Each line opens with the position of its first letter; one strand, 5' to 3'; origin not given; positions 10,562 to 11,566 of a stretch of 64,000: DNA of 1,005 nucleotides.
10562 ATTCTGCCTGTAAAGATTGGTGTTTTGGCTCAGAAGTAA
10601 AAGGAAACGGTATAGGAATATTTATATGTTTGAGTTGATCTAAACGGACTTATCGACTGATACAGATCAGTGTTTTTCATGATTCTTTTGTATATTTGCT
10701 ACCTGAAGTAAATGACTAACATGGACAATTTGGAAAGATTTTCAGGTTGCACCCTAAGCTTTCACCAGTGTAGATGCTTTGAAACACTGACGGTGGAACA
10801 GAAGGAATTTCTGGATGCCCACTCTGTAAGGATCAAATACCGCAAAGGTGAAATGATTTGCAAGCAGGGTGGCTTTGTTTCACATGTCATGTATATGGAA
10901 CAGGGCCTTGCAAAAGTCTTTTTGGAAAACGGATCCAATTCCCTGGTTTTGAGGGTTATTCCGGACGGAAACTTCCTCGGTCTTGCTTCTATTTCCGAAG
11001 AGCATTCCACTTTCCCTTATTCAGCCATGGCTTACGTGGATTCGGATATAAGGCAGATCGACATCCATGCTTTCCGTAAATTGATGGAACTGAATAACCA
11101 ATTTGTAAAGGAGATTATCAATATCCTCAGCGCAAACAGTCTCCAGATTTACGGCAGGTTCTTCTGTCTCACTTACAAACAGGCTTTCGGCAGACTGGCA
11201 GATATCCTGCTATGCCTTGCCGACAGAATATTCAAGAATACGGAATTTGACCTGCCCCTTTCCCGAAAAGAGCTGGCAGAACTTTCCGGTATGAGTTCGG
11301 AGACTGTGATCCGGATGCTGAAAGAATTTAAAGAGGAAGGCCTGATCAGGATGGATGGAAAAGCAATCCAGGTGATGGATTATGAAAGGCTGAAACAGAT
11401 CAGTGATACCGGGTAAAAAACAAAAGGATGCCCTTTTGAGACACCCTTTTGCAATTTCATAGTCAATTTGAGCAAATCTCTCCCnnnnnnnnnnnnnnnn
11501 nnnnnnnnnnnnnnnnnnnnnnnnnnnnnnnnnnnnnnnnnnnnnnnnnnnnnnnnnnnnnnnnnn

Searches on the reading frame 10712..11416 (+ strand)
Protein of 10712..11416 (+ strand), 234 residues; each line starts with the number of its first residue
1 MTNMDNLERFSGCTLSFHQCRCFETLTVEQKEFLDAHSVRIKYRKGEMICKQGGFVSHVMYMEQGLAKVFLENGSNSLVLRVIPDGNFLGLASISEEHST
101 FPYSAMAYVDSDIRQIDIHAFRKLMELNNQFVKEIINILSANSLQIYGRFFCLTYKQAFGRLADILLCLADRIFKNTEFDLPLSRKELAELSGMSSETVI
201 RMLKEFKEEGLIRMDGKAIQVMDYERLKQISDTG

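Call 3: search_protein_families(library=pfam, proteins=[window:10712-11416:+], max_evalue=0.1)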
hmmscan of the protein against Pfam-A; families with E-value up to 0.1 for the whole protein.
window:10712-11416:+ (234 aa): 12 families
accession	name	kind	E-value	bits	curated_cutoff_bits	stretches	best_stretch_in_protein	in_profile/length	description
PF13545.12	HTH_Crp_2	-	6.8e-19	68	27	1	160-230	1-70/70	Crp-like helix-turn-helix domain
PF00027.35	cNMP_binding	-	1.7e-11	44.4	27.5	1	41-126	2-87/89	Cyclic nucleotide-binding domain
PF00325.26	Crp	-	3.3e-08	33.6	21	1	181-212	1-32/32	Bacterial regulatory proteins, crp family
PF13412.12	HTH_24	-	2.4e-06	27.4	21.9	1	183-213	18-48/48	Winged helix-turn-helix DNA-binding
PF25213.1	HVO_A0261_N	-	3.4e-05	24.1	35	1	182-217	24-59/86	HVO_A0261 N-terminal domain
PF22451.2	NirdL-like_HTH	-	0.00016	21.6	27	1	186-213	20-47/47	Siroheme decarboxylase NirDL-like HTH domain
PF09339.16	HTH_IclR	-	0.00036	20.7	22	1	182-215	18-51/52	IclR helix-turn-helix domain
PF01047.28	MarR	-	0.012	15.9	24.6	1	182-213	17-48/59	MarR family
PF12802.13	MarR_2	-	0.014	16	27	1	183-213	21-51/61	MarR family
PF04492.19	Phage_rep_O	-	0.019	16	28.7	1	182-221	49-88/95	Bacteriophage replication protein O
PF10141.14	ssDNA-exonuc_C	-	0.031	14.5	26.4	1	174-228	115-169/202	Single-strand DNA-specific exonuclease, C terminal domain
PF13384.12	HTH_23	-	0.042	14.1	24.6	1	183-212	18-47/50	Homeodomain-like domain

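Call 4: search_protein_families(library=ncbifam, proteins=[window:10712-11416:+], max_evalue=0.1)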
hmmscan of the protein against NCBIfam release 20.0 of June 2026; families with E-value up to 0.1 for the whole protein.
window:10712-11416:+ (234 aa): 12 families
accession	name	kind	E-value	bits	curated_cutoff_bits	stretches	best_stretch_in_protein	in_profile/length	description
NF008732.0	PRK11753.1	equivalog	1.5e-16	60.5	266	1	32-223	17-212/214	cAMP-activated global transcriptional regulator CRP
NF050806.1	TransRegFixKCaul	equivalog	3e-14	52.8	300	1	29-228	14-211/215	transcriptional regulator FixK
NF008365.0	PRK11161.1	subfamily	6.7e-12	45.2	228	1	25-232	33-244/250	fumarate/nitrate reduction transcriptional regulator Fnr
NF006901.0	PRK09392.1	equivalog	7.6e-12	45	211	1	47-230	39-220/236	transcriptional activator FtrB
NF045989.1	TransRegFnrLRhodb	equivalog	7.9e-12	44.9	300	1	31-230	29-234/245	transcriptional regulator FnrL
TIGR03697.1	NtcA_cyano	equivalog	1.3e-09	38.1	244.95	1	57-227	12-188/193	global nitrogen regulator NtcA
NF010499.0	PRK13918.1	equivalog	5.7e-09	35.8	274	1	41-232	15-202/205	CRP/FNR family transcriptional regulator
NF007707.0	PRK10402.1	subfamily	2.8e-07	30.4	180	1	41-232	34-219/226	transcriptional regulator YeiL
NF052518.1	TransRegLdrP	equivalog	2.2e-06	27.8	300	1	43-229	4-186/195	transcriptional regulator LdrP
NF041163.2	encap_f2b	equivalog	8.3e-05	21.9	400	1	36-138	93-196/450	family 2B encapsulin nanocompartment shell protein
NF050815.1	TransActFtrBCaul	equivalog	0.00023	20.5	300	1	89-230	83-222/251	transcriptional activator FtrB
TIGR02404.1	trehalos_R_Bsub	equivalog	0.014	15.1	211.95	1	181-231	24-75/233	trehalose operon repressor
